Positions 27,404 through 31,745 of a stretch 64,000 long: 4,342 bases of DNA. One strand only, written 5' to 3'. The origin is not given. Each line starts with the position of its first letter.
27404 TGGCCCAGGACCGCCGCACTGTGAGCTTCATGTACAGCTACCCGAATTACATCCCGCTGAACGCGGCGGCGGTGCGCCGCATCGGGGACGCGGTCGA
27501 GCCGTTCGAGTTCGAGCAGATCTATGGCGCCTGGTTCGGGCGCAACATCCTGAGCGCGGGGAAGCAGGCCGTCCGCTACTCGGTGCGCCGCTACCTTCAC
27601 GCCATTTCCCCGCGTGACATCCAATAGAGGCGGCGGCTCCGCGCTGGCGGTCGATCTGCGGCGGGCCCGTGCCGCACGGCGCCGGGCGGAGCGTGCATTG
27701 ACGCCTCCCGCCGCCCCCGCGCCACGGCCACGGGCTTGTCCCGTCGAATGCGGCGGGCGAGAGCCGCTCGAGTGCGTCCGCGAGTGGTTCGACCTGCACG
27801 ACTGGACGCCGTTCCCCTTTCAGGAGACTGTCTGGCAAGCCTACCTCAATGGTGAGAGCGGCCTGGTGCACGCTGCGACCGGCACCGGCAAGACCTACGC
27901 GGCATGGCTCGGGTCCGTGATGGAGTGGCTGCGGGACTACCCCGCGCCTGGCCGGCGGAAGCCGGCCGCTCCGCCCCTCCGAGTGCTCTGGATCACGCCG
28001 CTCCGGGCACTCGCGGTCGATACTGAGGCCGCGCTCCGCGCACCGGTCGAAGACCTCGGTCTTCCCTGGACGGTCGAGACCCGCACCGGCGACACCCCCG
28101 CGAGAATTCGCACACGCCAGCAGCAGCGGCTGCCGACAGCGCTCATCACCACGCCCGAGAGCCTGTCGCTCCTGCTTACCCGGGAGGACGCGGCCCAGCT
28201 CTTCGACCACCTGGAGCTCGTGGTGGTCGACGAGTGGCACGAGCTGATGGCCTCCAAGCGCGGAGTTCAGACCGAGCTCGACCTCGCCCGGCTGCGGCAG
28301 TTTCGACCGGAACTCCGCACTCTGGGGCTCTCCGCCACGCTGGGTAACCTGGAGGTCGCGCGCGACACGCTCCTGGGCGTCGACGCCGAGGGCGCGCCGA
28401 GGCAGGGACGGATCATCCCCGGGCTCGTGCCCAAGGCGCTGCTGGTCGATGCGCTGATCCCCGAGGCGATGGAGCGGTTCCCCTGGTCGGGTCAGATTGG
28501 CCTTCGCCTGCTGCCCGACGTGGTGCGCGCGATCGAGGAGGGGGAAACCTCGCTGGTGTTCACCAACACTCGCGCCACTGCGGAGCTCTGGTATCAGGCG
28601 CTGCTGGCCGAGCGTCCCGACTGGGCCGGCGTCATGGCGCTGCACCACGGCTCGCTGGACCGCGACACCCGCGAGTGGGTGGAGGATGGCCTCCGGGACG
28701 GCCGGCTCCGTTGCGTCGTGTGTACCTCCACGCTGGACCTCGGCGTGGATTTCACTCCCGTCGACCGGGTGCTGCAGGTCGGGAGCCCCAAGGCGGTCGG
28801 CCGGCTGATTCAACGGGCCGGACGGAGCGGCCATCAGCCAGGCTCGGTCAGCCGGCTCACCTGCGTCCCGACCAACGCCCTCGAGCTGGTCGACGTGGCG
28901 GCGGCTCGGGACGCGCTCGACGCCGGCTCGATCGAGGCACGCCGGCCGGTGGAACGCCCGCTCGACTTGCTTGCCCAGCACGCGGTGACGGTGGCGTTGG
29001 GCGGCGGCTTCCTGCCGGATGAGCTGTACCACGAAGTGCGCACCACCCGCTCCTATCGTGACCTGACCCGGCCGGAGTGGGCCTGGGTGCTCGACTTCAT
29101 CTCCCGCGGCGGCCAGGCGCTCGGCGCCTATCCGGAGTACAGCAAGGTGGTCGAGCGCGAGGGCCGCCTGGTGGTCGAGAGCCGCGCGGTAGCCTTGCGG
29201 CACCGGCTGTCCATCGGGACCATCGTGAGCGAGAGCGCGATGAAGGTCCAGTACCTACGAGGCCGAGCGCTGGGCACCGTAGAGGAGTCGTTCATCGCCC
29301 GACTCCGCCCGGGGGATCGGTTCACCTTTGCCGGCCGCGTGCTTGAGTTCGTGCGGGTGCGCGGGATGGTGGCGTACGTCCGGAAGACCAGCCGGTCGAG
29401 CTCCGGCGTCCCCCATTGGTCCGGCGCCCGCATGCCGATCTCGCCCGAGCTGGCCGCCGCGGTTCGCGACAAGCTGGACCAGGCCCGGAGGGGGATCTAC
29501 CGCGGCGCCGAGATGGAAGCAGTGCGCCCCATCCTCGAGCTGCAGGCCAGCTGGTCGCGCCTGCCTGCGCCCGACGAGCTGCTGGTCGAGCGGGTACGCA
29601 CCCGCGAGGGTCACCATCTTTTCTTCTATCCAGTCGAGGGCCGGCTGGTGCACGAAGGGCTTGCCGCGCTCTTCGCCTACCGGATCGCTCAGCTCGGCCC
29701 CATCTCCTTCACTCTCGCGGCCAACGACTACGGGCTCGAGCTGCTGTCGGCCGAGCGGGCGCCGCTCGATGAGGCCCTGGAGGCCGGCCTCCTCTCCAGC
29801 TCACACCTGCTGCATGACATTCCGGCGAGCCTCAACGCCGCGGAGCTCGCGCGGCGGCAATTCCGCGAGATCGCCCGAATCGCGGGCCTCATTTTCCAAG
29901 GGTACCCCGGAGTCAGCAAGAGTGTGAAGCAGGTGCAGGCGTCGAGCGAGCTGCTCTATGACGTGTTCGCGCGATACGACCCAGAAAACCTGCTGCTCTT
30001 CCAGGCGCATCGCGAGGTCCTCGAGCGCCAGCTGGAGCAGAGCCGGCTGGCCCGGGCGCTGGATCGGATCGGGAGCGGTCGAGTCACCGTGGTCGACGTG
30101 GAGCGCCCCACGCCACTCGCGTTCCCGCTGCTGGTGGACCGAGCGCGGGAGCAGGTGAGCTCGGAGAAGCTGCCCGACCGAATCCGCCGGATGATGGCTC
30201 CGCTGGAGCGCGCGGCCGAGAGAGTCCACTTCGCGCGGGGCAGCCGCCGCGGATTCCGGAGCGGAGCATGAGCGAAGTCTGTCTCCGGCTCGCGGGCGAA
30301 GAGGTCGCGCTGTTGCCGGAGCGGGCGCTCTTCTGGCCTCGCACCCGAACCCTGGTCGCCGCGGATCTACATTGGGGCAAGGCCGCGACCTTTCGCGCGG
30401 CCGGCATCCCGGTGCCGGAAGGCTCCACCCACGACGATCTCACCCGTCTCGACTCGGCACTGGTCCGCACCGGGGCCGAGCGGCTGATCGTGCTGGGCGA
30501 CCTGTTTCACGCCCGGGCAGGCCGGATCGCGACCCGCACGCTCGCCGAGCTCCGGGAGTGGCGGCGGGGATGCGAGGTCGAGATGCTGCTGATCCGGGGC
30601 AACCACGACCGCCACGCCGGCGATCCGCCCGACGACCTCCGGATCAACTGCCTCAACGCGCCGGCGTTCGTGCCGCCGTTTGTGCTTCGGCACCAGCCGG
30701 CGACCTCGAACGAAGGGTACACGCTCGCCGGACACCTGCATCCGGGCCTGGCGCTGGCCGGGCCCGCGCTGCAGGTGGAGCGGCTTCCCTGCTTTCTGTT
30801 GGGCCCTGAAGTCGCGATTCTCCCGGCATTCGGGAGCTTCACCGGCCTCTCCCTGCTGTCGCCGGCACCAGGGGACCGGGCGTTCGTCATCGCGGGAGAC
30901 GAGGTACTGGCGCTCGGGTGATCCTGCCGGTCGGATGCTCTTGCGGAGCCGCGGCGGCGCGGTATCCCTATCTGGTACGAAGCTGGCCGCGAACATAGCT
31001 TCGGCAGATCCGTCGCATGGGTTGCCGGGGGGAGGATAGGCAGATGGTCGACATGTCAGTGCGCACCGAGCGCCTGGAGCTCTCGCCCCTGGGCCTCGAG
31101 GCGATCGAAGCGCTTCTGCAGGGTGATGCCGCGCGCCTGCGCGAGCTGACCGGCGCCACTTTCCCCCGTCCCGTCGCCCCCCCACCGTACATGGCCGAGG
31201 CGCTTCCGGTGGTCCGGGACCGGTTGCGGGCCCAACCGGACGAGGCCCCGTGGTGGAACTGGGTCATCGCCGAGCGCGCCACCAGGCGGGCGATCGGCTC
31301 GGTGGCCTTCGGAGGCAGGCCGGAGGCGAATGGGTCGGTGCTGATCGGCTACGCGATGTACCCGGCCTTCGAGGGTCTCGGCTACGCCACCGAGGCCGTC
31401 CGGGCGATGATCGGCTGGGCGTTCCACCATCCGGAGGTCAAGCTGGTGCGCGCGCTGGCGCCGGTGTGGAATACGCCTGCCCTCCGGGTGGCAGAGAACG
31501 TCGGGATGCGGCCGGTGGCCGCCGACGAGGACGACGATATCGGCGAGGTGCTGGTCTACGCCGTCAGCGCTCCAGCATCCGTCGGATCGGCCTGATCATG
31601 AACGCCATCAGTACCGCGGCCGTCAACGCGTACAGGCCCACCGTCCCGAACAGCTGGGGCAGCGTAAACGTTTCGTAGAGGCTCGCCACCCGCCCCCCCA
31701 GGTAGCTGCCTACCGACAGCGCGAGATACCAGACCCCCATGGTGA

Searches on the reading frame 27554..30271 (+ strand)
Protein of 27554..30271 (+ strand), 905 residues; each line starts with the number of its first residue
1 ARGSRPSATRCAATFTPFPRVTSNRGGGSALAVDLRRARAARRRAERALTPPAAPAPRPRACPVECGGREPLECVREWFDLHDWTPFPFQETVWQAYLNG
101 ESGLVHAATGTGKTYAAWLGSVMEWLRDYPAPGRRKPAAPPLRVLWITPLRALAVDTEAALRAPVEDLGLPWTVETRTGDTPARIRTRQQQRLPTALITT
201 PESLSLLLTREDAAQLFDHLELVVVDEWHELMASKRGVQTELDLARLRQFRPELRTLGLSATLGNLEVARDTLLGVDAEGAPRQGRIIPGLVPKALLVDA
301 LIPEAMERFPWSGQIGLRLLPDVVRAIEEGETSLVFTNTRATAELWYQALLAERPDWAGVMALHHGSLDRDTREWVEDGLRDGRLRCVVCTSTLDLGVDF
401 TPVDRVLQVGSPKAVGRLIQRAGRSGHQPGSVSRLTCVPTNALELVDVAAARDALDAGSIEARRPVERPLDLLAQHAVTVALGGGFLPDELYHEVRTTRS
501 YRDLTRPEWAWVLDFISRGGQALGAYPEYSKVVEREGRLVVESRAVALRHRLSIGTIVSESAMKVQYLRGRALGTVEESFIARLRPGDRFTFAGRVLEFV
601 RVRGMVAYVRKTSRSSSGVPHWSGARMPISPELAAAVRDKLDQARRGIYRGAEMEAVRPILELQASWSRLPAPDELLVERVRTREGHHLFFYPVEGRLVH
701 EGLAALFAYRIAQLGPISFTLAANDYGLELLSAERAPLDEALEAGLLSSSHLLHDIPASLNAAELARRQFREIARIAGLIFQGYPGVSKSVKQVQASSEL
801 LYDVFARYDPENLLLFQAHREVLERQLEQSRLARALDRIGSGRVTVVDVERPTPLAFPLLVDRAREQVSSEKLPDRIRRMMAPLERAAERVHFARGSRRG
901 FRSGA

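Call 11: search_protein_families(library=pfam, proteins=[window:27554-30271:+], max_evalue=0.001)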
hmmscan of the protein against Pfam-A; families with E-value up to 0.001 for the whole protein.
window:27554-30271:+ (905 aa): 5 families
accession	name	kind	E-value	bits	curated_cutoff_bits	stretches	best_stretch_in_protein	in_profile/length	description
PF19306.5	WH_Lhr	-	3e-59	199.6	27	1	454-616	2-165/168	Large helicase-related protein, winged helix domain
PF08494.16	DEAD_assoc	-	1.9e-56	191.4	23.5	1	670-856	1-191/191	DEAD/H associated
PF00270.35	DEAD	-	5.1e-25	88.6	26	1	88-265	2-163/167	DEAD/DEAH box helicase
PF00271.37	Helicase_C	-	4.7e-15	56.2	23.5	1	322-426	8-107/110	Helicase conserved C-terminal domain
PF04851.21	ResIII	-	4.1e-07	30.5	22.5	1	99-263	22-162/164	Type III restriction enzyme, res subunit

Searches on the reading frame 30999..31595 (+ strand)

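Call 11: search_protein_families(library=pfam, proteins=[window:30999-31595:+], max_evalue=0.001)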
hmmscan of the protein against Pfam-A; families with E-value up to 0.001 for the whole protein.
window:30999-31595:+ (198 aa): 2 families
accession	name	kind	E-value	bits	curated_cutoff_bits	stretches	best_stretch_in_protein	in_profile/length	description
PF13302.13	Acetyltransf_3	-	9.3e-21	75.4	25.4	1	25-171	1-138/138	Acetyltransferase (GNAT) domain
PF00583.31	Acetyltransf_1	-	4.3e-08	33.9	20.7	1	62-169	14-115/116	Acetyltransferase (GNAT) family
